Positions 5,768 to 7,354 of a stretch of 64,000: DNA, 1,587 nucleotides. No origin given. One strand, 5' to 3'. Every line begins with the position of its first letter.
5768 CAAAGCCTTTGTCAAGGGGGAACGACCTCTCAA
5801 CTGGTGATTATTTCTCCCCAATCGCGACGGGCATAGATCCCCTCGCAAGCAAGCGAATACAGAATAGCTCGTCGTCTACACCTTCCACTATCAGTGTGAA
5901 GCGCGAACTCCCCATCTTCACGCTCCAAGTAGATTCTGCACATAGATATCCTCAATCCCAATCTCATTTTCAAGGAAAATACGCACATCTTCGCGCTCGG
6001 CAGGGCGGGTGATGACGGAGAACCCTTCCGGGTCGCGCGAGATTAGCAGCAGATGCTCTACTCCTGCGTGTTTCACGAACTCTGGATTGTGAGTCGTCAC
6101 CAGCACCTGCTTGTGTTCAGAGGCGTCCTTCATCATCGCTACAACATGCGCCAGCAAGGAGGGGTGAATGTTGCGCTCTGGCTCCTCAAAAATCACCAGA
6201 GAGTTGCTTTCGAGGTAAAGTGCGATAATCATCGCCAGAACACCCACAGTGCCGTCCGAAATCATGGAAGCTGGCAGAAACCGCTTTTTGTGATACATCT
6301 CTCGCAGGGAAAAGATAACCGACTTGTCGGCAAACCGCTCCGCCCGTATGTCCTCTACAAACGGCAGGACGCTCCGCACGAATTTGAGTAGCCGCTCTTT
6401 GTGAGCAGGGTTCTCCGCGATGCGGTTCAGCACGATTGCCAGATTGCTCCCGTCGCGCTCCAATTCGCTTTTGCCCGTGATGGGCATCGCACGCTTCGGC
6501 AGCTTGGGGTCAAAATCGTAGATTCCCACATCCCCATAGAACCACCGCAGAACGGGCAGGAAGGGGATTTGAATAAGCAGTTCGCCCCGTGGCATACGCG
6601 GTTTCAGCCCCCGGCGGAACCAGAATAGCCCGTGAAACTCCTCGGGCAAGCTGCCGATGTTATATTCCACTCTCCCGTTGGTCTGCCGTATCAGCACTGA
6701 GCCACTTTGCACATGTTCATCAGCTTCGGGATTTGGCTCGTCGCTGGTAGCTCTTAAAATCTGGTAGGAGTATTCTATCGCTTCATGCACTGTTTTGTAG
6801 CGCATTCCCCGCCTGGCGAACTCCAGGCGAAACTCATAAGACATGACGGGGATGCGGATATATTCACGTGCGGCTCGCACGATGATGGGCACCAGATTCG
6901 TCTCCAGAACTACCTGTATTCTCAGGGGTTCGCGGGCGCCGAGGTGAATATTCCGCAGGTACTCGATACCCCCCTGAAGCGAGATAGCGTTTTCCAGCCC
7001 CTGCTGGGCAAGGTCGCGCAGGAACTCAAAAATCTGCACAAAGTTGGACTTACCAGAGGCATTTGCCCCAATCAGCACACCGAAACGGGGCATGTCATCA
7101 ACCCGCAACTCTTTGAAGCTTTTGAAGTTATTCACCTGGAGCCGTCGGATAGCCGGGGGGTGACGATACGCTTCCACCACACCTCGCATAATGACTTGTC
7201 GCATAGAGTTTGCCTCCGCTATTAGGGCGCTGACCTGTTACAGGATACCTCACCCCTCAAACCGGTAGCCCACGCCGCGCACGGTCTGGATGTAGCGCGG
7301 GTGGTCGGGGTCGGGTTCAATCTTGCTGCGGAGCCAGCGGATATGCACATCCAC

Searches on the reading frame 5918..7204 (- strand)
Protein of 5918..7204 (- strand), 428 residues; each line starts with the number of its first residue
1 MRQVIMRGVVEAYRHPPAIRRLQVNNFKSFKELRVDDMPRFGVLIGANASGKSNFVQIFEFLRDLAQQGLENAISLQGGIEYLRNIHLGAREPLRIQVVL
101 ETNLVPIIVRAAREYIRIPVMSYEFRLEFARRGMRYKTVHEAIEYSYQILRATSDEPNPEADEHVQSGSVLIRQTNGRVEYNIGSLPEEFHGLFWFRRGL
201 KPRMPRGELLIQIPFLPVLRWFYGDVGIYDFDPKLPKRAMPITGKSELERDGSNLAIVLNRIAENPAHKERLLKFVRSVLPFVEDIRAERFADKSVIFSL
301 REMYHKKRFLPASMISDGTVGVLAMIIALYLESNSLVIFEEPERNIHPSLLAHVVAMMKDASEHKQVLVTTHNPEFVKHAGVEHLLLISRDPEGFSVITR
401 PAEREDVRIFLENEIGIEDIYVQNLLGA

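Call 3: search_protein_families(library=pfam, proteins=[window:5918-7204:-], max_evalue=1)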
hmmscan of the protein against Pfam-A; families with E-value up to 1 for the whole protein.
window:5918-7204:- (428 aa): 7 families
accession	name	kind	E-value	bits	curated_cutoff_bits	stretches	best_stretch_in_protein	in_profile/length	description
PF13304.12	AAA_21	-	8.2e-27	95.5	27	2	267-377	184-303/304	AAA domain, putative AbiEii toxin, Type IV TA system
PF13175.12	AAA_15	-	4.8e-16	59.8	32.1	2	19-64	3-48/374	AAA ATPase domain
PF02463.25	SMC_N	-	7.3e-13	48.9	40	2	19-61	2-46/220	RecF/RecN/SMC N terminal domain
PF11398.14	DUF2813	-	0.0032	17.3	21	1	335-392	285-340/372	Protein of unknown function (DUF2813)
PF13555.12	AAA_29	-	0.016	15.3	27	1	20-56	2-39/61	P-loop containing region of AAA domain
PF13166.12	AAA_13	-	0.024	13.8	36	0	357-380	550-577/713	AAA domain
PF13476.12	AAA_23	-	0.041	14.9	27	1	21-59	1-39/201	AAA domain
